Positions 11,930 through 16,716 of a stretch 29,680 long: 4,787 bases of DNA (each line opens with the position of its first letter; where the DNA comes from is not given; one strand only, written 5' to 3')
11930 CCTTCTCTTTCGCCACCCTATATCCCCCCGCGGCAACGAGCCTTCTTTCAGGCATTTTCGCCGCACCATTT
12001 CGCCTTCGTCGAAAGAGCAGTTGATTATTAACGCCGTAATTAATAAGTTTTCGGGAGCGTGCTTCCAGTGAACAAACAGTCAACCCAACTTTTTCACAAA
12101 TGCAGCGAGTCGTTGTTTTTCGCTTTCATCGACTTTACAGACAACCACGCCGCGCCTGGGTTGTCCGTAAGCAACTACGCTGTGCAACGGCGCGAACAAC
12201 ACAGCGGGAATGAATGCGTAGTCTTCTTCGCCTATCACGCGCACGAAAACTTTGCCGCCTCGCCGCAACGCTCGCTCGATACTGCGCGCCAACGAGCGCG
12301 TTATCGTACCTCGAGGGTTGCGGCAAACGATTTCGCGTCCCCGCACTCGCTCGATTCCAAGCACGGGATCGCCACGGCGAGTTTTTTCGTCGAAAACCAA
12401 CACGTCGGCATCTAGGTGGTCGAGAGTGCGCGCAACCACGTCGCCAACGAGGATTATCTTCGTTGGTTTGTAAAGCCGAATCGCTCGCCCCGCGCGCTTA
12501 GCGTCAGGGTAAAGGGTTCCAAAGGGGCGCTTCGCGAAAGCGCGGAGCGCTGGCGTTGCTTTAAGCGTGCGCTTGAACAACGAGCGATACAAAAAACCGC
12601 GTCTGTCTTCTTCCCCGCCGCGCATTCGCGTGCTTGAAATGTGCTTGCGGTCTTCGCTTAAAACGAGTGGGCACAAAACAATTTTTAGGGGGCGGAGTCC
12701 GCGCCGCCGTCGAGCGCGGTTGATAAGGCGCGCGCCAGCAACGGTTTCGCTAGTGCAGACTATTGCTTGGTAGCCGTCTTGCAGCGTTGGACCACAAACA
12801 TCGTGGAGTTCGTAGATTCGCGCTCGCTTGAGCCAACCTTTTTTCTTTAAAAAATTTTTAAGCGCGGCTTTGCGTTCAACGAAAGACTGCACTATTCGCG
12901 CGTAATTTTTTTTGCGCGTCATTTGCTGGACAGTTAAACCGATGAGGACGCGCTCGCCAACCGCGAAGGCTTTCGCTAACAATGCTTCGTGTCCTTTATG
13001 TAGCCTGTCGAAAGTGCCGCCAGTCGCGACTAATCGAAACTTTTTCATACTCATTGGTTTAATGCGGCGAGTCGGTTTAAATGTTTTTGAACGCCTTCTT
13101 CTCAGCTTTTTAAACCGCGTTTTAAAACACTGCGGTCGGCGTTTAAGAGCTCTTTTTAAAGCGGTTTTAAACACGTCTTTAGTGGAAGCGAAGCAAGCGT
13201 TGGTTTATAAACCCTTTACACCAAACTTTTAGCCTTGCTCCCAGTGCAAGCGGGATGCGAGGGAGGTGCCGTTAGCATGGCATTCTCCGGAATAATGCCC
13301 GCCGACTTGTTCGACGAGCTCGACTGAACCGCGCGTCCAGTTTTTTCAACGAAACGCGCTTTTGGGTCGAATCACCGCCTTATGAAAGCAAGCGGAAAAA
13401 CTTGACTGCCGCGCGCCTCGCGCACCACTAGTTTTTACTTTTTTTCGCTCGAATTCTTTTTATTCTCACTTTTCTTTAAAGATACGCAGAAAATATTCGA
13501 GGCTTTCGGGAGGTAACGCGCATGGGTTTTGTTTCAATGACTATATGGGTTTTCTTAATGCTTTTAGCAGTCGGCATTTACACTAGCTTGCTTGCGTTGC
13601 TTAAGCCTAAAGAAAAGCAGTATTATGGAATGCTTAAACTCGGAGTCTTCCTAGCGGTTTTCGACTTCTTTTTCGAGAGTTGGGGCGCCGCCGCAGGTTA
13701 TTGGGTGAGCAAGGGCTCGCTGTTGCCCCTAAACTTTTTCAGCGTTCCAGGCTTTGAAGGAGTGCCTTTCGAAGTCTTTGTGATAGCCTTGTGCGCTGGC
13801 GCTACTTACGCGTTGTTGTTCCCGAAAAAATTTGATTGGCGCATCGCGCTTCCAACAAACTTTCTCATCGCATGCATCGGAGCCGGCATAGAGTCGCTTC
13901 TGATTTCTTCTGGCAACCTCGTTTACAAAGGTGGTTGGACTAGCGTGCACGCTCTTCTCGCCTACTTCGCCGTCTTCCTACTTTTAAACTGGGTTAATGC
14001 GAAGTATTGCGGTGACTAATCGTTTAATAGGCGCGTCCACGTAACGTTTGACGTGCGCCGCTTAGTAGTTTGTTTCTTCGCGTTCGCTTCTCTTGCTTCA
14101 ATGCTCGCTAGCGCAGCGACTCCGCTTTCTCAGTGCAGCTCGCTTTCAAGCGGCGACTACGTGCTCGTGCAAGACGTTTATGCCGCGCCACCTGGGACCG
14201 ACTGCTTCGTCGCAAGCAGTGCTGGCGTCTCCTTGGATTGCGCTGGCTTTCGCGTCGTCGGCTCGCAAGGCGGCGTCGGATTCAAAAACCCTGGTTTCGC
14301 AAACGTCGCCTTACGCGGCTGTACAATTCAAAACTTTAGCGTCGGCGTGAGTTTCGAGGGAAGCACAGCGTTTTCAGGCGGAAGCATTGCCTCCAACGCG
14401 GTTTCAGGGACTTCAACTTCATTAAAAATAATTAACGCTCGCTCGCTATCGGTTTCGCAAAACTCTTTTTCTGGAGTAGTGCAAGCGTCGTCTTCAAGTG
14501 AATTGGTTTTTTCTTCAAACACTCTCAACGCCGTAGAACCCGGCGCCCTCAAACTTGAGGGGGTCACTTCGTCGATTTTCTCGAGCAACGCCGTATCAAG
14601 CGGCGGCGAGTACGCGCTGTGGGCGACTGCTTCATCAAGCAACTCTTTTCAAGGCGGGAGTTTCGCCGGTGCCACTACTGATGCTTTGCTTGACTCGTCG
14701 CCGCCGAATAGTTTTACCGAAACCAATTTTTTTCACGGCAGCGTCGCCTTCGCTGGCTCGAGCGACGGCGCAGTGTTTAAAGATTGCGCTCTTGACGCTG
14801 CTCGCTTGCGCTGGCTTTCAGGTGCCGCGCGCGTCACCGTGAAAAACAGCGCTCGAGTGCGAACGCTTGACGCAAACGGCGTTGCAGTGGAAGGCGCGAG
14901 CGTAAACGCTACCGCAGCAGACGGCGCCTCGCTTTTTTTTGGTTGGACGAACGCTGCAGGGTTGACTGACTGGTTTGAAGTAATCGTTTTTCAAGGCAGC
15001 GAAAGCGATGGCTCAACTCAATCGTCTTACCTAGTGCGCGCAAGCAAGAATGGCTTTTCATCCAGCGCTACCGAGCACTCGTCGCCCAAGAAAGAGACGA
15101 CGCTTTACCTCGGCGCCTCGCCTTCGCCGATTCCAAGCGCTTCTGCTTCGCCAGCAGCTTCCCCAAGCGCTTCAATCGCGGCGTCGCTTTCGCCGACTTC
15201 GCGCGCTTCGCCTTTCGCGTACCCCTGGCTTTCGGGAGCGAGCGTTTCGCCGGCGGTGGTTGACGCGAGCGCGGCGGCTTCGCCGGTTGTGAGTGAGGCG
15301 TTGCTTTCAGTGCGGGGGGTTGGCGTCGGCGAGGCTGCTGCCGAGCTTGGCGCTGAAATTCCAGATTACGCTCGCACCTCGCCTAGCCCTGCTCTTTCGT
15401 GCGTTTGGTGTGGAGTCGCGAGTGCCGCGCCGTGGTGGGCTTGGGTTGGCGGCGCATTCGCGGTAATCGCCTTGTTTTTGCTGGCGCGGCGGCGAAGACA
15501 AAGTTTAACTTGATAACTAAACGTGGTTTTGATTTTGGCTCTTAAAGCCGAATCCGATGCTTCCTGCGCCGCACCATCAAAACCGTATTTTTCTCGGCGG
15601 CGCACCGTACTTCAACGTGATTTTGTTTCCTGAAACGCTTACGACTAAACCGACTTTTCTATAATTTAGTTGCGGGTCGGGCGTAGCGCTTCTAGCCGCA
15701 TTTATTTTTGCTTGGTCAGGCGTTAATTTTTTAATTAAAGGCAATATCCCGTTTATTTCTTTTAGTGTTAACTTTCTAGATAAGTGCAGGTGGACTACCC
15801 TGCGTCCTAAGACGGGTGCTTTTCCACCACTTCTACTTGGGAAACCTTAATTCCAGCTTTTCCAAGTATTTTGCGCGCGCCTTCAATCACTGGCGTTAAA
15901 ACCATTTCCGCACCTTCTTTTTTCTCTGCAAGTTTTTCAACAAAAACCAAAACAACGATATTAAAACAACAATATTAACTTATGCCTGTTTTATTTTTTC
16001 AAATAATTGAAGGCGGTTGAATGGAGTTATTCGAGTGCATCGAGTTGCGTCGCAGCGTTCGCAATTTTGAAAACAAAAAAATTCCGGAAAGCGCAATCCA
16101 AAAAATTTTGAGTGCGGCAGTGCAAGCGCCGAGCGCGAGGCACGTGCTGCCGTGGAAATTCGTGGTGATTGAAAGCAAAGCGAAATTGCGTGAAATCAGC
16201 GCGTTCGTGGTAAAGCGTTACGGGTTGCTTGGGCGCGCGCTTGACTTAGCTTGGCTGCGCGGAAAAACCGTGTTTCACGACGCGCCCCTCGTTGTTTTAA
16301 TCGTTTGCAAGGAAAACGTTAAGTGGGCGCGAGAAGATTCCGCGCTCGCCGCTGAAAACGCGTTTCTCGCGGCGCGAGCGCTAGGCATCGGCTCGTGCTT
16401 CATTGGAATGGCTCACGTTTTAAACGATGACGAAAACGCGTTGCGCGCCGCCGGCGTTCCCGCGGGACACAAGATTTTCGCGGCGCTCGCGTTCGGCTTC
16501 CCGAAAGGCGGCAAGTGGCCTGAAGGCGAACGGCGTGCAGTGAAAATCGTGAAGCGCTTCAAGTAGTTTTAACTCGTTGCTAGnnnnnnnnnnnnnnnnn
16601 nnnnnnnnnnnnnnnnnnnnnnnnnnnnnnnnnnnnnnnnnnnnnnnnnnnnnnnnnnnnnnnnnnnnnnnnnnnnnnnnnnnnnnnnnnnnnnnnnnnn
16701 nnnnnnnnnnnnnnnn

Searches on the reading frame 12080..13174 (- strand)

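Call 8: search_protein_families(library=pfam, proteins=[window:12080-13174:-], max_evalue=0.001)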
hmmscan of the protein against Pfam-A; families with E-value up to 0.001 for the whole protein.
window:12080-13174:- (364 aa): 2 families
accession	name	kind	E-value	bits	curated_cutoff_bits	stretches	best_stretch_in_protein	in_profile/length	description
PF04019.17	DUF359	-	2.3e-27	95.5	25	1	255-362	11-124/126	Protein of unknown function (DUF359)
PF01467.32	CTP_transf_like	-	4.3e-13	50.1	21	1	51-185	2-131/133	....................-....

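Call 17: search_protein_families(library=ncbifam, proteins=[window:12080-13174:-], max_evalue=0.001)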
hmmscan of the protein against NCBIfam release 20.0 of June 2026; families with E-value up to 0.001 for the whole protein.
window:12080-13174:- (364 aa): 12 families
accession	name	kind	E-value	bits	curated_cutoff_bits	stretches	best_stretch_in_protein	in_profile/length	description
NF001985.0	PRK00777.1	subfamily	1.9e-45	154.7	104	1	44-196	2-153/157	pantetheine-phosphate adenylyltransferase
NF041124.1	CoaD_Thcocales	equivalog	5e-33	114.2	290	1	43-190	1-148/156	phosphopantetheine adenylyltransferase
NF002250.0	PRK01170.1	subfamily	5.1e-32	111.6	489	1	49-193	3-144/322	bifunctional pantetheine-phosphate adenylyltransferase/NTP phosphatase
NF041125.1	deph_CoA_kin_Thcocales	equivalog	6.3e-26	90.9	300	1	205-363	4-169/176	GTP-dependent dephospho-CoA kinase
NF002248.0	PRK01160.1-3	equivalog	2e-24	86.1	300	1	205-363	8-173/180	hypothetical protein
NF002246.0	PRK01160.1-1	equivalog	7.1e-24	84.3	324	1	236-362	40-170/178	hypothetical protein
NF002249.0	PRK01160.1-4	equivalog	9e-17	61.3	270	1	234-360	35-160/166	hypothetical protein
NF002247.0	PRK01160.1-2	equivalog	1.4e-13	51.2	339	1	238-349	37-147/165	hypothetical protein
TIGR00125.1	cyt_tran_rel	domain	1.4e-07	31.6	27.7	1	49-107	2-58/65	adenylyltransferase/cytidyltransferase family protein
TIGR02199.1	rfaE_dom_II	equivalog_domain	2.3e-07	30.7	181.5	1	43-107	8-73/144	D-glycero-beta-D-manno-heptose 1-phosphate adenylyltransferase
NF008454.0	PRK11316.1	equivalog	1.6e-05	23.7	521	1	38-106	332-401/475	bifunctional D-glycero-beta-D-manno-heptose-7-phosphate kinase/D-glycero-beta-D-manno-heptose 1-phosphate adenylyltransferase HldE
TIGR01518.1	g3p_cytidyltrns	equivalog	0.00019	21.6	165.4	1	50-106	2-57/125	glycerol-3-phosphate cytidylyltransferase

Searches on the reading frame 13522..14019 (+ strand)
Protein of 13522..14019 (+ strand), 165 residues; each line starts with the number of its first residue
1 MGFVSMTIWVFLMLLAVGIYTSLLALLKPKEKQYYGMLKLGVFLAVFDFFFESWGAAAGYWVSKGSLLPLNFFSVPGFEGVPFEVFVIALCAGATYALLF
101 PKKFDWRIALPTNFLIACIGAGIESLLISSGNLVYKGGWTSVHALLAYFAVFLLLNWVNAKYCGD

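Call 8: search_protein_families(library=pfam, proteins=[window:13522-14019:+], max_evalue=0.001)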
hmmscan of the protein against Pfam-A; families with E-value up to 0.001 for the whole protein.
window:13522-14019:+ (165 aa): 0 families

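Call 17: search_protein_families(library=ncbifam, proteins=[window:13522-14019:+], max_evalue=0.001)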
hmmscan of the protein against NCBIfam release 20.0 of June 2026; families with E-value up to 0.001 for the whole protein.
window:13522-14019:+ (165 aa): 1 family
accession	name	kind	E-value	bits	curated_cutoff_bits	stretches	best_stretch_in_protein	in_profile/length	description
NF041644.1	CBO0543_fam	subfamily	0.00016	21.9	35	1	40-152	10-116/116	CBO0543 family protein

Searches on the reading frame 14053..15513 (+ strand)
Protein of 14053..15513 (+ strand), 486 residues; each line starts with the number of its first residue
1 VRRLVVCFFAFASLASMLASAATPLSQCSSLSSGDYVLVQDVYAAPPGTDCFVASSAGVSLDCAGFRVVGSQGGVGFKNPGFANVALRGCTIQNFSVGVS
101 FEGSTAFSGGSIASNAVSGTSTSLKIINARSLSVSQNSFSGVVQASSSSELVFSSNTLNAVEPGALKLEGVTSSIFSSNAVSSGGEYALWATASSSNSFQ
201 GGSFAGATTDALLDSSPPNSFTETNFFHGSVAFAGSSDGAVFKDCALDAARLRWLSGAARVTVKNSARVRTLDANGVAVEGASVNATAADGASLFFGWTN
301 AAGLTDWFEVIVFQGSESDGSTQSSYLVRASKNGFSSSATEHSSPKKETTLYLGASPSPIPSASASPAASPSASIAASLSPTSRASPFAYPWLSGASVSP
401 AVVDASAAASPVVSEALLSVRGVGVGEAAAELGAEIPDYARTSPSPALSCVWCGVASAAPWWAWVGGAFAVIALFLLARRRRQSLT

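Call 8: search_protein_families(library=pfam, proteins=[window:14053-15513:+], max_evalue=0.001)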
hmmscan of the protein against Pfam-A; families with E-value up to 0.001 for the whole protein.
window:14053-15513:+ (486 aa): 2 families
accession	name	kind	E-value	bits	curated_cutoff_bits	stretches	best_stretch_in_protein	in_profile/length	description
PF13229.12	Beta_helix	-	3.7e-07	30.3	25.9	1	81-203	30-157/158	Right handed beta helix region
PF05048.19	NosD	-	5.7e-07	29.6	23.6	1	80-232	22-175/212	Periplasmic copper-binding protein (NosD)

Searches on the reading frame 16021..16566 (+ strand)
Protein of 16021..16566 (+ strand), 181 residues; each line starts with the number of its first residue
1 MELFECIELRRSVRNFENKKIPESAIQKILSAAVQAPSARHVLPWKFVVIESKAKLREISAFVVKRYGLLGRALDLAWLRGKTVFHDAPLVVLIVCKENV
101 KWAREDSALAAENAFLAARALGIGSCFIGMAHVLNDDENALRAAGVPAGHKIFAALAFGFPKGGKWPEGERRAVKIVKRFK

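Call 8: search_protein_families(library=pfam, proteins=[window:16021-16566:+], max_evalue=0.001)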
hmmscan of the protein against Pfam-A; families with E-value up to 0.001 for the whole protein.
window:16021-16566:+ (181 aa): 2 families
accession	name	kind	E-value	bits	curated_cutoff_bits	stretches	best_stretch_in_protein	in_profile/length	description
PF00881.29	Nitroreductase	-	1.5e-25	90.7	23.5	1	9-159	3-166/167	Nitroreductase family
PF14512.11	TM1586_NiRdase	-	9.6e-13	48.7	27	1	85-173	63-144/215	Putative TM nitroreductase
